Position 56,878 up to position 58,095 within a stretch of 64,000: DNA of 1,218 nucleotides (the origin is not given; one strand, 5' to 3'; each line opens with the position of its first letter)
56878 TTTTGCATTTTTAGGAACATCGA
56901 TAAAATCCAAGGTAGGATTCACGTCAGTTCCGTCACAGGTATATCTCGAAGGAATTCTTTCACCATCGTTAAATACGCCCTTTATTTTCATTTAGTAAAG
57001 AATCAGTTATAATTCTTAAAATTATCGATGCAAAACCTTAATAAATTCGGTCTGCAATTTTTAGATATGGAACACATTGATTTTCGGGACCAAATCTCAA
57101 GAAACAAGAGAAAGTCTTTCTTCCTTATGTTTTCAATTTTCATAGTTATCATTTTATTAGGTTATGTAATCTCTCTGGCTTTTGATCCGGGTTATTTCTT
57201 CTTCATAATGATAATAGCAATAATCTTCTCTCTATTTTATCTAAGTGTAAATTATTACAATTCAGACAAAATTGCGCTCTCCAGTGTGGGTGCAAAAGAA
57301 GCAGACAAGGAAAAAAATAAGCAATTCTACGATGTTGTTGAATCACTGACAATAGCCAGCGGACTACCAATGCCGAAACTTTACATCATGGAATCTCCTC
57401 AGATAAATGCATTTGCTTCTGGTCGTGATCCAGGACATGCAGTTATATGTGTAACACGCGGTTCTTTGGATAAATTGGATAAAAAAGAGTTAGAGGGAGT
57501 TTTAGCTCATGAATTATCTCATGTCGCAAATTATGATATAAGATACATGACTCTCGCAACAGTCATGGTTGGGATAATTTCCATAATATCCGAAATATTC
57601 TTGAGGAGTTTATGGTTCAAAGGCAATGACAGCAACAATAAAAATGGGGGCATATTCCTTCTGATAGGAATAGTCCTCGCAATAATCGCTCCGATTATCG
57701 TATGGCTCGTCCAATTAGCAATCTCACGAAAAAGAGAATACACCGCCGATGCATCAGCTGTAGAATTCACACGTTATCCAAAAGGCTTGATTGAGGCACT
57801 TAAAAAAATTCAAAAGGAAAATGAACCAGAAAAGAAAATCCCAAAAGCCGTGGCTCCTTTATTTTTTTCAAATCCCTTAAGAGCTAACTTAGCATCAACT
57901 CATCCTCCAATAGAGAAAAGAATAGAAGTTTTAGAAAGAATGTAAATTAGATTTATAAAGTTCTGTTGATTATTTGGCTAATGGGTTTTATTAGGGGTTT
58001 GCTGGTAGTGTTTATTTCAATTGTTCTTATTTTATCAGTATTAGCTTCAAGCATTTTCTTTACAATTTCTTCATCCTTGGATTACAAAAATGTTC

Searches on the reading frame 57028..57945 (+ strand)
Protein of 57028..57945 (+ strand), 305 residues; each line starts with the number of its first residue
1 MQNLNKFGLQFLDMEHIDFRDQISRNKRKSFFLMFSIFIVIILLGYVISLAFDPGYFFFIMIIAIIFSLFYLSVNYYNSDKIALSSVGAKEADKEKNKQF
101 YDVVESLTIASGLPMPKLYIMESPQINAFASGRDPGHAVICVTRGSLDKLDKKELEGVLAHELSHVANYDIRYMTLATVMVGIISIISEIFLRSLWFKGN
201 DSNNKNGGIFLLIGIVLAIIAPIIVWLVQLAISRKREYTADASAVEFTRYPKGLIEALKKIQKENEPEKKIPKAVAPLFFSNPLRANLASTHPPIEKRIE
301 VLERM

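Call 70: search_protein_families(library=pfam, proteins=[window:57028-57945:+], max_evalue=0.0001)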
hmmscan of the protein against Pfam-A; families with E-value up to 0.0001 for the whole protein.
window:57028-57945:+ (305 aa): 2 families
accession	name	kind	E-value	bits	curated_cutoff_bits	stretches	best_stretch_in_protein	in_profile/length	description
PF01435.24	Peptidase_M48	-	1.2e-34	120.2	20.3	1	96-304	3-184/186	Peptidase family M48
PF05569.17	Peptidase_M56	-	8.6e-05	22.3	31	0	139-180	177-218/296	BlaR1 peptidase M56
